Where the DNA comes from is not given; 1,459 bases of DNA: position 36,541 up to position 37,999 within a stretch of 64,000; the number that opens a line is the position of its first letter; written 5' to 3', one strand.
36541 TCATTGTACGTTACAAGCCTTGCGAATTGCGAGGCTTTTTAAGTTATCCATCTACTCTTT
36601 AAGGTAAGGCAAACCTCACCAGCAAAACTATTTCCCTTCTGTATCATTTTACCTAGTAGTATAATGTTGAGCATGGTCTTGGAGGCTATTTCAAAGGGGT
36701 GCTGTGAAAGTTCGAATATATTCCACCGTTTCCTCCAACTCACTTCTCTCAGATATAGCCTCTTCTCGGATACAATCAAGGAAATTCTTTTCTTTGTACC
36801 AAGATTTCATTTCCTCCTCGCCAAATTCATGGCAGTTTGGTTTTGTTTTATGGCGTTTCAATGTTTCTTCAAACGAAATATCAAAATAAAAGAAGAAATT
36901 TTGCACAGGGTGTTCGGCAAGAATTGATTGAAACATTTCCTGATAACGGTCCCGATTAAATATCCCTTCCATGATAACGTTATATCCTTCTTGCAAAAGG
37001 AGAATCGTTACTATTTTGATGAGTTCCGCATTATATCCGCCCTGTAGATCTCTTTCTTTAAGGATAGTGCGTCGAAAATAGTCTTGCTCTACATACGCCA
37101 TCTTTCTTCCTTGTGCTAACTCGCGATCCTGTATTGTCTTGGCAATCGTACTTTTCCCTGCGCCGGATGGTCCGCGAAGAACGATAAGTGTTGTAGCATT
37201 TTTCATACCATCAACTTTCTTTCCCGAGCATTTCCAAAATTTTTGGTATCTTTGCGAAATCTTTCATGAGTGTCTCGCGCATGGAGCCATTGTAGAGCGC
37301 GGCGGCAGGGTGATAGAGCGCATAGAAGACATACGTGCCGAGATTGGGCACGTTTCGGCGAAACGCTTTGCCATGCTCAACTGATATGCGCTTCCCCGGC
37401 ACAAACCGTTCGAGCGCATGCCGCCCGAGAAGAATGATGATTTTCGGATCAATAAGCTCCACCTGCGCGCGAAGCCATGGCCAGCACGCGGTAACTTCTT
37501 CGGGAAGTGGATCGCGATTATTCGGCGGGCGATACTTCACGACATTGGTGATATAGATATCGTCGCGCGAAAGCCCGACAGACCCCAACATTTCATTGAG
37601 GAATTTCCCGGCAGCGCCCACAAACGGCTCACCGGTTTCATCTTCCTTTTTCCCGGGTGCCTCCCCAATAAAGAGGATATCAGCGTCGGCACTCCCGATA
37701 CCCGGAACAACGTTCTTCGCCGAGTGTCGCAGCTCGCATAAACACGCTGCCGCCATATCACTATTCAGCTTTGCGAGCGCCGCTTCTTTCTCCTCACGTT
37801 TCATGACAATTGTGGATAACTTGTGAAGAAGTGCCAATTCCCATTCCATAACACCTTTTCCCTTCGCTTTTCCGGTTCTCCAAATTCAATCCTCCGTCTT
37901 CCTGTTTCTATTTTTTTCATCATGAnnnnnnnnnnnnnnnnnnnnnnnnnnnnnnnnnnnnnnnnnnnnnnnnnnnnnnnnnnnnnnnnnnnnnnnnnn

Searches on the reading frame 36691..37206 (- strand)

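Call 7: search_protein_families(library=pfam, proteins=[window:36691-37206:-], max_evalue=0.01)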
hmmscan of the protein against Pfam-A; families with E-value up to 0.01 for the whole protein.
window:36691-37206:- (171 aa): 17 families
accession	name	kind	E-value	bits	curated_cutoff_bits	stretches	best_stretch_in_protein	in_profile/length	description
PF13671.12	AAA_33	-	8.4e-09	36.3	27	1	7-124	1-120/143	AAA domain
PF06414.18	Zeta_toxin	-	8.6e-06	25.8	22.3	1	6-121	17-146/199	Zeta toxin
PF13238.12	AAA_18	-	1.7e-05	25.7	29.4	1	8-124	1-113/128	AAA domain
PF07931.18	CPT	-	1.8e-05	25.1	22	1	6-101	2-109/172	Chloramphenicol phosphotransferase-like protein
PF01583.26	APS_kinase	-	5.4e-05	23.7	21.1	1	6-115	3-114/152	Adenylylsulphate kinase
PF00005.33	ABC_tran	-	0.00026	22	25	1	5-42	11-48/137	ABC transporter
PF01695.23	IstB_IS21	-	0.00035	20.6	24.1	1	8-71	95-157/238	IstB-like ATP binding protein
PF24883.2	NPHP3_N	-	0.00041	21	24.8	1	4-53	21-67/164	Nephrocystin 3, N-terminal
PF13173.12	AAA_14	-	0.00043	20.7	27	1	6-99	3-88/129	AAA domain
PF02223.23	Thymidylate_kin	-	0.0026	17.9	27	0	12-37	3-27/185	Thymidylate kinase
PF13521.12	AAA_28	-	0.0035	18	27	1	8-55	2-43/164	AAA domain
PF20720.3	nSTAND3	-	0.0038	17.4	27.2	0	6-39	18-51/155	Novel STAND NTPase 3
PF13191.12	AAA_16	-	0.004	18.1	32.6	1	6-39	25-55/167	AAA ATPase domain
PF13401.12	AAA_22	-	0.0055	17.5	27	1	6-39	6-39/130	AAA domain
PF03193.22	RsgA_GTPase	-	0.0061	16.8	30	1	6-29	107-130/174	RsgA GTPase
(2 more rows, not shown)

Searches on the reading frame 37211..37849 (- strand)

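Call 7: search_protein_families(library=pfam, proteins=[window:37211-37849:-], max_evalue=0.01)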
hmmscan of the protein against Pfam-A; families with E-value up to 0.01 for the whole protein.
window:37211-37849:- (212 aa): 1 family
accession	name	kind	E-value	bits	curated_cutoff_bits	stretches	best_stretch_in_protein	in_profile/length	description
PF03167.25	UDG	-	1.6e-39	135.6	24.3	1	49-192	1-129/141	Uracil DNA glycosylase superfamily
